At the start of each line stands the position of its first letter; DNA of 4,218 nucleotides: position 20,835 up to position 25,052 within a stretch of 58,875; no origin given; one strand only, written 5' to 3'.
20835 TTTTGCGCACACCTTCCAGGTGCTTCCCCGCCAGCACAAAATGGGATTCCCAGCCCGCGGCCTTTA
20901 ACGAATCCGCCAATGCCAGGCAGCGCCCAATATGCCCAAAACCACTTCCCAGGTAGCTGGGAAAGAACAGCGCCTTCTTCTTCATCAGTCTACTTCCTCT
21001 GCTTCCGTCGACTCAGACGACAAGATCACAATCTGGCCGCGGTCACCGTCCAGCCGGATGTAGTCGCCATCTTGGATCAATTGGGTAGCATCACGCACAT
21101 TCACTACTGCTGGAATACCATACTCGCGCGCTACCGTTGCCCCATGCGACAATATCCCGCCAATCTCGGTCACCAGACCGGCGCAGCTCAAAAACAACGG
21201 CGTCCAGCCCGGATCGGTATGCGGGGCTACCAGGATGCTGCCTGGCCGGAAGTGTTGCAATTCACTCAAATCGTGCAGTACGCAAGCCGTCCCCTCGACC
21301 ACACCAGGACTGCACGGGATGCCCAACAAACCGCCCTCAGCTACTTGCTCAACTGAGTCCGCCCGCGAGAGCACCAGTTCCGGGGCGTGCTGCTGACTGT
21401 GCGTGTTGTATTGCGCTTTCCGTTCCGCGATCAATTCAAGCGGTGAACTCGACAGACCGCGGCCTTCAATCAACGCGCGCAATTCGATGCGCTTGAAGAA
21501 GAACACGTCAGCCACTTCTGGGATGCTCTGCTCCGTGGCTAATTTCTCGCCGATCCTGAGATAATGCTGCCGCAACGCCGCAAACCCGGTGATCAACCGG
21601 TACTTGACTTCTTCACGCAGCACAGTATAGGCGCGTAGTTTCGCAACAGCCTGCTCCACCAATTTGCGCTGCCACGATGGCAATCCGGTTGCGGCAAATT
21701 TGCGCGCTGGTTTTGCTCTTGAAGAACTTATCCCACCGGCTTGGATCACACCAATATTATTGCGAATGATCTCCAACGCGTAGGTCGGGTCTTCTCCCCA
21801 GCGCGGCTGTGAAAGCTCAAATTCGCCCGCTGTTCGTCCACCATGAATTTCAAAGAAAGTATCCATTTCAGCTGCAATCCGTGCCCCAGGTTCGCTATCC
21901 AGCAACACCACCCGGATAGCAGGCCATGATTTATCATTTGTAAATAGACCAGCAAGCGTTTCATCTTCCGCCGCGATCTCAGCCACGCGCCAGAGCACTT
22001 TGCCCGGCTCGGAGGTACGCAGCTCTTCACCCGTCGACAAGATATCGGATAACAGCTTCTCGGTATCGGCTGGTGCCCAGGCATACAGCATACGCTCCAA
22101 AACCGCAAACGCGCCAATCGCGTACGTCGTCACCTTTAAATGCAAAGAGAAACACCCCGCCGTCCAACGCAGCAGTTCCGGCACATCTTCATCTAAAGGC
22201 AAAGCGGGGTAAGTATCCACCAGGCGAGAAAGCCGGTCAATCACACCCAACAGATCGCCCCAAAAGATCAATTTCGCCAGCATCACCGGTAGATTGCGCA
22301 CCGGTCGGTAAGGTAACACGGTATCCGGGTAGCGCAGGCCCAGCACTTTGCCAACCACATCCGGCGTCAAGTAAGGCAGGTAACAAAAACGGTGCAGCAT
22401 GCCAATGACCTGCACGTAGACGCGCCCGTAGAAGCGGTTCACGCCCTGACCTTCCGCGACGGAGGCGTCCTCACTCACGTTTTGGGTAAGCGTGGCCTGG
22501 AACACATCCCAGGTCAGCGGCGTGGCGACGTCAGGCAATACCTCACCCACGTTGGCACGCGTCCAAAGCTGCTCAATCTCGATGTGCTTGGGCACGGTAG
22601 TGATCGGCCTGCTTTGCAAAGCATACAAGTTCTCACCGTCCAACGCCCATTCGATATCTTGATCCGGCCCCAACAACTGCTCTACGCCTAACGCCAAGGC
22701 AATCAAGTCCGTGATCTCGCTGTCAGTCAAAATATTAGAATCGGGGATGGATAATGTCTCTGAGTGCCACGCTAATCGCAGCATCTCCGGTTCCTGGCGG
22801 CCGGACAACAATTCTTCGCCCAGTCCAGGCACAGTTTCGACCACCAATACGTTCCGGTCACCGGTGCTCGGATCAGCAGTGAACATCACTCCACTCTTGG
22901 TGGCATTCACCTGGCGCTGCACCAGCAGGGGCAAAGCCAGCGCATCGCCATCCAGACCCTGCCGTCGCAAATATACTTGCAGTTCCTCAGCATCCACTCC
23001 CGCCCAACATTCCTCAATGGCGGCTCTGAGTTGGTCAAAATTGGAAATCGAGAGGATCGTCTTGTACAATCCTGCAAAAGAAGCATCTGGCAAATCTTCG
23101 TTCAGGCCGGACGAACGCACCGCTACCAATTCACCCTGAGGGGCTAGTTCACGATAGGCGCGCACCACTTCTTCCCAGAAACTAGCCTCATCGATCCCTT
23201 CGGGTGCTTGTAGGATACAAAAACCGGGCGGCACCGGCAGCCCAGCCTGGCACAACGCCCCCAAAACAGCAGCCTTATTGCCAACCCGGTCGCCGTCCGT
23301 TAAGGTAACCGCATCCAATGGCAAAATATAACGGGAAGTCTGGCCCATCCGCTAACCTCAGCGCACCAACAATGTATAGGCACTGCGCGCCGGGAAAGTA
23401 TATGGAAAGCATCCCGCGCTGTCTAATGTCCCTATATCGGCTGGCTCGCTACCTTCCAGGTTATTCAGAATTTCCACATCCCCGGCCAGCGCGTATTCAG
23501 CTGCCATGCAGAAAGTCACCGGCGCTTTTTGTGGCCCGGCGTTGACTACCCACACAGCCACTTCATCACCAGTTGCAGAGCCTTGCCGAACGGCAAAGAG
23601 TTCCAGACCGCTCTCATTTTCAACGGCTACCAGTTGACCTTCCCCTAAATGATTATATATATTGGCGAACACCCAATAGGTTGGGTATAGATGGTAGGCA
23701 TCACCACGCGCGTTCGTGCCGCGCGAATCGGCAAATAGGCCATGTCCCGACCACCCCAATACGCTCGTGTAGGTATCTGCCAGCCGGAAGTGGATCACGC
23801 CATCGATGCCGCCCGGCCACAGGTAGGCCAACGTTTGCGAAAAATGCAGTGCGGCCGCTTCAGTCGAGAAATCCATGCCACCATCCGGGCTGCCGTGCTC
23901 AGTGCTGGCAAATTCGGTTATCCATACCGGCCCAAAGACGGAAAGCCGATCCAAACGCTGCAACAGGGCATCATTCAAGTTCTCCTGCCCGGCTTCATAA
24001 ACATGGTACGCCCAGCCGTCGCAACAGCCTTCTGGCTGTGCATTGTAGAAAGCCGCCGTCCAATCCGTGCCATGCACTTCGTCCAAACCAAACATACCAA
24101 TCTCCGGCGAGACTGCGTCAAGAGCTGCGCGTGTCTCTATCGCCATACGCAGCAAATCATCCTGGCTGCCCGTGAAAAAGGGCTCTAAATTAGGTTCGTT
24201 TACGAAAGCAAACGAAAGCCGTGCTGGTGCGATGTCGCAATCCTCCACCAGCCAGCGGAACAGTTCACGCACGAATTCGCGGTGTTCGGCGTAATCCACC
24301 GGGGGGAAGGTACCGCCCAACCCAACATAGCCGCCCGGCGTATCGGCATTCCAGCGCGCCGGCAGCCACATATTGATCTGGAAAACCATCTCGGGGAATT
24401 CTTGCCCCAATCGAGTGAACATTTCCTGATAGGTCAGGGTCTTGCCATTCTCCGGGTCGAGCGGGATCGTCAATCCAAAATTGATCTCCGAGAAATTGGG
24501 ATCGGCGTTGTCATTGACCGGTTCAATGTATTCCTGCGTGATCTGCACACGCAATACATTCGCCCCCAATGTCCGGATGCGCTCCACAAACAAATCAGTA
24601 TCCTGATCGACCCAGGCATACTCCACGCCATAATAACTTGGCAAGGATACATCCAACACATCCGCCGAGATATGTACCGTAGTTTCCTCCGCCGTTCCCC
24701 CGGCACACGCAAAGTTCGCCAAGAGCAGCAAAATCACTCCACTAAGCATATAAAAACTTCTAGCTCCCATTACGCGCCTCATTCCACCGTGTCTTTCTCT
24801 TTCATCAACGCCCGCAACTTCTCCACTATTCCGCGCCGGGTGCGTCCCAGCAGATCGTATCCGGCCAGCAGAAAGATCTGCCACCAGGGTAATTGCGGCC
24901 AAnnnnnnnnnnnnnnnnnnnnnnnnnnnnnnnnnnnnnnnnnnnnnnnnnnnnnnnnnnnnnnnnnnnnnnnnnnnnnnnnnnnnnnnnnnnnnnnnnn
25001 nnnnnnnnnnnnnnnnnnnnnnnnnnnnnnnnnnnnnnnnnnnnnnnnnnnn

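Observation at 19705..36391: Fourteen-gene, about 16.7 kb co-directional operon joining isoprenoid-lipid synthesis, glycosylation, a radical SAM/SPASM enzyme and a PEP-dikinase-like enzyme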

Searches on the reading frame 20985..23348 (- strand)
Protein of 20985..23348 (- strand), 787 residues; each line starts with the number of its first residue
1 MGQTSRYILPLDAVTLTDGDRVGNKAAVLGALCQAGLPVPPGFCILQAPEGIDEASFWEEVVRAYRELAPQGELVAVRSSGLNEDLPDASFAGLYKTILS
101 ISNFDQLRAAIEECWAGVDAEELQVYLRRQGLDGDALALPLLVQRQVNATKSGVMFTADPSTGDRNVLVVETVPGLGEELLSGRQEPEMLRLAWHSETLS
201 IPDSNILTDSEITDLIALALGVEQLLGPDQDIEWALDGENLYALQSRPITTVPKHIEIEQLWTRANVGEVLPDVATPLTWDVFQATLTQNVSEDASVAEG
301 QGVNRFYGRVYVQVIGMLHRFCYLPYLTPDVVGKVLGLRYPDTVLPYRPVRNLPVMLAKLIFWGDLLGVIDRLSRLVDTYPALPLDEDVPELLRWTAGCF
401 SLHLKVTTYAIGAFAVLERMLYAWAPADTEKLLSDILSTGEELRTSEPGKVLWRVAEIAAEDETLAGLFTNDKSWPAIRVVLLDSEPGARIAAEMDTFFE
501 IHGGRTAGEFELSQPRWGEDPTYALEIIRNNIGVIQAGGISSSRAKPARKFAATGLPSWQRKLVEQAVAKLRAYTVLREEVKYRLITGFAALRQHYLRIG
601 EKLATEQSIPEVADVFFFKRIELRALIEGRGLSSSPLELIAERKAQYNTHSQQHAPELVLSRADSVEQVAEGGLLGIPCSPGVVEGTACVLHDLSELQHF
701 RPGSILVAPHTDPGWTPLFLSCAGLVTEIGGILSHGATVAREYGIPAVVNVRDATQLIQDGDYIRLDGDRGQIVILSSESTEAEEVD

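Call 4: search_protein_families(library=pfam, proteins=[window:20985-23348:-], max_evalue=0.01)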
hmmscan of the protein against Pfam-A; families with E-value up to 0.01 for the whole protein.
window:20985-23348:- (787 aa): 2 families
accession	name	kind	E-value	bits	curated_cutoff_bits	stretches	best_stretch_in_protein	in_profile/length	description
PF01326.24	PPDK_N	-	2.4e-46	159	27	1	58-255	82-315/328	Pyruvate phosphate dikinase, AMP/ATP-binding domain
PF00391.29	PEP-utilizers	-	3.3e-25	87.9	23.1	1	700-771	1-72/72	PEP-utilising enzyme, mobile domain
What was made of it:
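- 20985..23348 (-): Rph/PigC-like ATP-dependent dikinase (ATP-grasp, middle domain and swivel phospho-histidine domain), without a PEP/pyruvate TIM-barrel domain. It matches PF01326 and PF00391 (call 4).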

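Call 6: search_protein_families(library=ncbifam, proteins=[window:20985-23348:-], max_evalue=0.001)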
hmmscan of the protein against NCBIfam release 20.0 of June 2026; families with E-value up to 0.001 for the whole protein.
window:20985-23348:- (787 aa): 25 families
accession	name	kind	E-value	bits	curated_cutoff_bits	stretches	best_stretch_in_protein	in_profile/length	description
NF004878.0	PRK06241.1-3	subfamily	7.2e-114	381.7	945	4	408-777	510-890/891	phosphoenolpyruvate synthase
NF004881.0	PRK06241.2-2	equivalog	6.7e-102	342.3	883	3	414-778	516-892/898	phosphoenolpyruvate synthase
NF004877.0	PRK06241.1-2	subfamily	6.8e-102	342.3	866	3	416-776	498-868/869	phosphoenolpyruvate synthase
NF041857.1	RIF_Ptrans_rph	equivalog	1.4e-100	338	999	3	408-776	486-864/864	rifamycin-inactivating phosphotransferase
NF052632.1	undecylprod_RedH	equivalog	6.5e-98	328.7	1350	3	409-776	499-878/880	undecylprodigiosin ligase RedH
NF004880.0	PRK06241.2-1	equivalog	1.7e-93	314.1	972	2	435-776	486-837/837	phosphoenolpyruvate synthase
NF052631.1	prodigiosin_PigC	equivalog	5.5e-85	285.9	1300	3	425-775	518-881/883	prodigiosin ligase PigC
NF004879.0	PRK06241.1-4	equivalog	2e-83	281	976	3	412-776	494-868/868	phosphoenolpyruvate synthase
NF005057.0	PRK06464.1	equivalog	3e-73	247.2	598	3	56-189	100-237/798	phosphoenolpyruvate synthase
TIGR01418.1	PEP_synth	equivalog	4.2e-69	233.7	739.75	3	58-189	97-231/784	pyruvate, water dikinase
NF000283.1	RPH_KJ151292.1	equivalog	5e-68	230.1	1700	3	489-777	564-865/865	rifamycin-inactivating phosphotransferase Rph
NF004883.0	PRK06241.2-4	equivalog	2e-59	201.7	1063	3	418-782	536-919/928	phosphoenolpyruvate synthase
NF004882.0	PRK06241.2-3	equivalog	5.8e-59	200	850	2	578-780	613-823/827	phosphoenolpyruvate synthase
NF006153.0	PRK08296.1-5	subfamily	5e-36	124.3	578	1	671-777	501-607/608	hypothetical protein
NF006150.0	PRK08296.1-2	subfamily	8e-29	100.3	650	1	665-781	494-610/633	hypothetical protein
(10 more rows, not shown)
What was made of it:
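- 20985..23348 (-): NCBIfam hits to PEP-synthase-like, Rph, RedH and PigC models score 286-382 bits, all below cut-off (call 6).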

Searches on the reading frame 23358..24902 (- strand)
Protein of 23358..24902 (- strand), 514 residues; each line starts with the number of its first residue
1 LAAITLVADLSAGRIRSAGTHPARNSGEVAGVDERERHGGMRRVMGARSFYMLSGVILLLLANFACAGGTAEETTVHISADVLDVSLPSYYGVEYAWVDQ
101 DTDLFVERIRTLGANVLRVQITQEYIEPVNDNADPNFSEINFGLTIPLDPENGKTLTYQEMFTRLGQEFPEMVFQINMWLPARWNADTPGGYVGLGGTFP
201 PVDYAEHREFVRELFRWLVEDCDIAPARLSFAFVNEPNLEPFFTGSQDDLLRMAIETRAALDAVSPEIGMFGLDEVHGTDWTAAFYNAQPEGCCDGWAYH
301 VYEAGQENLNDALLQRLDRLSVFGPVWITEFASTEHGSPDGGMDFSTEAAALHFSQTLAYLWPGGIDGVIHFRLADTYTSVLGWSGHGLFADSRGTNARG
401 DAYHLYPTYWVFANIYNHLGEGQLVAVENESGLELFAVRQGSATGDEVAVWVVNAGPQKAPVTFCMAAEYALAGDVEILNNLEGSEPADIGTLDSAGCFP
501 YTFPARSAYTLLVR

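Call 4: search_protein_families(library=pfam, proteins=[window:23358-24902:-], max_evalue=0.01)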
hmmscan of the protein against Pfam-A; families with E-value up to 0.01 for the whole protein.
window:23358-24902:- (514 aa): 1 family
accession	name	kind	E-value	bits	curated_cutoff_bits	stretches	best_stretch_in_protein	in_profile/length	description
PF11790.14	Glyco_hydro_cc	-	1.5e-06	28.4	21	1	264-341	108-176/237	Glycosyl hydrolase catalytic core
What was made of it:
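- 23358..24782 (-): Secreted clan GH-A glycoside hydrolase (GH30/GH39-like, PslG-like), possibly a lipoprotein. The Pfam match to PF11790 is weak (call 4).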

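Call 6: search_protein_families(library=ncbifam, proteins=[window:23358-24902:-], max_evalue=0.001)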
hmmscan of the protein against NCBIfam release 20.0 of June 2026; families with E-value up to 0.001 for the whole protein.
window:23358-24902:- (514 aa): 0 families

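Call 29: search_solved_structures(query=window:23358-24782:-, max_evalue=0.1)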
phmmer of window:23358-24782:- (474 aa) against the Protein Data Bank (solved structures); distinct sequences matched with E-value up to 0.1: 0.
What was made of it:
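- Tried and rejected: The PDB sequence search for the GH gave nothing (call 29).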

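Call 68: find_homologous_proteins(query=window:23358-24782:-, max_evalue=0.00001)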
Query window:23358-24782:- (474 aa): 37 proteins with E <= 0.00001 among 8000 candidates.
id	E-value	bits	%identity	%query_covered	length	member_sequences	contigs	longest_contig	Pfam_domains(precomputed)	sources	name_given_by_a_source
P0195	0.0e+0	1097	100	99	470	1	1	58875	PF11790.15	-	-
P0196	7.3e-167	574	55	95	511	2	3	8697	PF11790.15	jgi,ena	-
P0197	6.8e-160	551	58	91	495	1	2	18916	-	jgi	jgi:hypothetical protein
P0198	1.8e-159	550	51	100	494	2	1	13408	PF11790.15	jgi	-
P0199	1.4e-158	547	55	95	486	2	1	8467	PF11790.15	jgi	-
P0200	1.0e-156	541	54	95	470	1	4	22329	PF11790.15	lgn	-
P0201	1.1e-156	541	55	94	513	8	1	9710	PF11790.15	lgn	-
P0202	6.6e-156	538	56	90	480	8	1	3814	PF11790.15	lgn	-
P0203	1.3e-155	537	55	90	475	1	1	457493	PF11790.15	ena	-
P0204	1.5e-155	537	49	100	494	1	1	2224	PF11790.15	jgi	-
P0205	1.1e-154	534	51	99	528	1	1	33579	PF11790.15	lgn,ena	-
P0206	1.6e-153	530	53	90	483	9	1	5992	PF11790.15,PF01229.23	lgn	-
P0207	3.1e-151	523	55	90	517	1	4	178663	-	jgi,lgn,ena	-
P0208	5.8e-151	522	51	99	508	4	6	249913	-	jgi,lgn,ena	-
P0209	9.3e-151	521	55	86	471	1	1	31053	-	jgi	jgi:hypothetical protein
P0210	1.1e-150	521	52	98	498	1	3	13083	PF11790.15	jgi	jgi:hypothetical protein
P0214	2.9e-149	516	56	85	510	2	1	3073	PF11790.15,PF01229.23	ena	-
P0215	5.0e-148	512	52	92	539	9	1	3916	PF11790.15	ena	-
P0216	1.2e-147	511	51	93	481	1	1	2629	PF11790.15,PF01229.23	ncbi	ncbi:MAG: glycosyl hydrolase [Candidatus Hodarchaeota archaeon]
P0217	2.5e-146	507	54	90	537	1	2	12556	PF11790.15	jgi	-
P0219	6.1e-145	502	50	95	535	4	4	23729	PF11790.15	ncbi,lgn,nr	ncbi:MAG TPA: hypothetical protein GX702_16135 [Chloroflexi bacterium]|nr:hypothetical protein [Chlo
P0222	3.7e-142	493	50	92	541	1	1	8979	PF11790.15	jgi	jgi:putative glycosyl hydrolase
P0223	7.2e-140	485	48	96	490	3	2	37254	PF11790.15,PF01229.23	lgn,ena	-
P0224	2.3e-138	480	52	89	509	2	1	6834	PF11790.15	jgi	jgi:hypothetical protein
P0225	2.6e-138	480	50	92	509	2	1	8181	PF11790.15,PF01229.23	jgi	jgi:hypothetical protein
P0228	1.2e-133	465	53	81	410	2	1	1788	PF11790.15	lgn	-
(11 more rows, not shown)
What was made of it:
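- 23358..24782 (-): The family comprises 37 clusters, all at least 47% identical (call 68).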

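Call 84: predict_structure(alignment_id=A3)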
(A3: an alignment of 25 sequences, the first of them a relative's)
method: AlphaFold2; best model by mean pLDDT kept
length: 470 residues; sequences in the alignment: 25
mean_pLDDT: 85.9   pTM: 0.86
mean pLDDT of the five models: 85.9, 83.7, 83.4, 82.9, 81.2
residues with pLDDT >= 90: 246; 70-90: 163; 50-70: 46; < 50: 15
segments of 3 or more residues with pLDDT < 50: 22-26, 145-147, 149-152
pLDDT, mean of each block of 10 residues (from residue 1): 74 72 56 89 92 94 97 87 74 80 90 95 96 76 52 60 88 96 92 76 86 94 91 84 88 90 91 91 90 74 94 93 90 78 85 91 97 92 90 77 89 94 74 96 93 92 95
secondary structure, 60 per line:
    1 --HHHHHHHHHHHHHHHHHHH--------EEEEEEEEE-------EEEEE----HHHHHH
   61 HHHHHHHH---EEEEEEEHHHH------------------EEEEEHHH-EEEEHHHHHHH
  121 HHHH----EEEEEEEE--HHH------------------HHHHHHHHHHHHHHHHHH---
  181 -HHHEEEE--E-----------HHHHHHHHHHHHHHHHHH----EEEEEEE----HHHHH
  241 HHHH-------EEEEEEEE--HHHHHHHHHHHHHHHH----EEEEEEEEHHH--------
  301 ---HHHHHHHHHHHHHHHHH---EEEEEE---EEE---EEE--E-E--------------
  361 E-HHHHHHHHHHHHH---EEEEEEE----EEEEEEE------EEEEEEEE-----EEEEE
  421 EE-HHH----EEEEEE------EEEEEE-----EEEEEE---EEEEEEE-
elements in order: H3-21 E30-38 E46-50 H55-68 E72-78 H79-82 E101-105 E110-113 H114-124 E129-136 H160-177 E185-188 H203-220 E225-231 H236-244 E252-259 H262-277 E282-289 H304-320 E324-329 E333-335 E339-341 H363-375 E379-385 E390-396 E403-410 E416-422 E431-436 E443-448 E454-459 E463-469

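Call 87: fold_search(model_id=the predicted structure, library=pdb)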
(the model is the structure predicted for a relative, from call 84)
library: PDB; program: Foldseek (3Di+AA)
matches with E <= 10: 1551; with E <= 0.001: 433
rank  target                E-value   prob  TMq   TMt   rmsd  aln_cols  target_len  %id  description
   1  7n6o_B                6.8e-19  1.00  0.64  0.69   7.1       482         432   12  The crystal structure of the GH30 subfamily 10 enzyme, AcXbh30A from Acetivibrio clariflavus in complex with xylobiose (released 2022-08-17)
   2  7n6h_A                7.3e-19  1.00  0.67  0.72   5.5       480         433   12  The crystal structure of the GH30 subfamily 10 enzyme, AcXbh30A from Acetivibrio clariflavus (released 2022-08-17)
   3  5z3k_A                1.0e-18  1.00  0.62  0.62   6.2       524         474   11  Crystal structure of glucosidase from Croceicoccus marinus at 1.8 Angstrom resolution (released 2019-01-23)
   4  5z3k_B                1.7e-18  1.00  0.65  0.63   6.1       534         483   10  Crystal structure of glucosidase from Croceicoccus marinus at 1.8 Angstrom resolution (released 2019-01-23)
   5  3kl0_C                2.3e-18  1.00  0.60  0.70   5.7       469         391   10  Crystal structure of the glucuronoxylan xylanohydrolase XynC from Bacillus subtilis (released 2010-12-08)
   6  1nof                  4.2e-18  1.00  0.61  0.73   5.5       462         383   12  THE FIRST CRYSTALLOGRAPHIC STRUCTURE OF A XYLANASE FROM GLYCOSYL HYDROLASE FAMILY 5: IMPLICATIONS FOR CATALYSIS (released 2003-09-16)
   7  6krn_A                5.2e-18  1.00  0.62  0.63   8.4       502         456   13  Crystal structure of GH30 xylanase B from Talaromyces cellulolyticus expressed by Pichia pastoris in complex with aldo (released 2020-06-17)
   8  3kl3_C                5.9e-18  1.00  0.61  0.72   5.5       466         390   12  Crystal structure of Ligand bound XynC (released 2010-12-08)
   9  6iuj_A                7.0e-18  1.00  0.62  0.64   8.3       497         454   13  Crystal structure of GH30 xylanase B from Talaromyces cellulolyticus (released 2019-01-30)
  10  8idp_D                9.4e-18  1.00  0.61  0.64   8.1       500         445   14  Crystal structure of reducing-end xylose-releasing exoxylanase in GH30 from Talaromyces cellulolyticus (released 2023-05-17)
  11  3kl3_A                1.1e-17  1.00  0.61  0.73   5.7       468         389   11  Crystal structure of Ligand bound XynC (released 2010-12-08)
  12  8idq_B                1.2e-17  1.00  0.61  0.64   8.2       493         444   14  Crystal structure of reducing-end xylose-releasing exoxylanase in GH30 from Talaromyces cellulolyticus with xylose (released 2023-05-17)
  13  4qaw_A                1.4e-17  1.00  0.60  0.53   5.8       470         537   12  Structure of modular Xyn30D from Paenibacillus barcinonensis (released 2014-10-08)
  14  3kl0_D                1.7e-17  1.00  0.60  0.71   6.0       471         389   12  Crystal structure of the glucuronoxylan xylanohydrolase XynC from Bacillus subtilis (released 2010-12-08)
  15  3kl0_A                1.9e-17  1.00  0.62  0.72   5.3       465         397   10  Crystal structure of the glucuronoxylan xylanohydrolase XynC from Bacillus subtilis (released 2010-12-08)
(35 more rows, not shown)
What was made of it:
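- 23358..24782 (-): Foldseek hits are GH30/GH39 enzymes and PslG (calls 84, 87).
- On Clan GH-A glycoside hydrolase: Foldseek matches GH30 and GH39 enzymes and PslG at TMq 0.60-0.67 (call 87).
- Tried and rejected: A fold search was needed (call 87).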
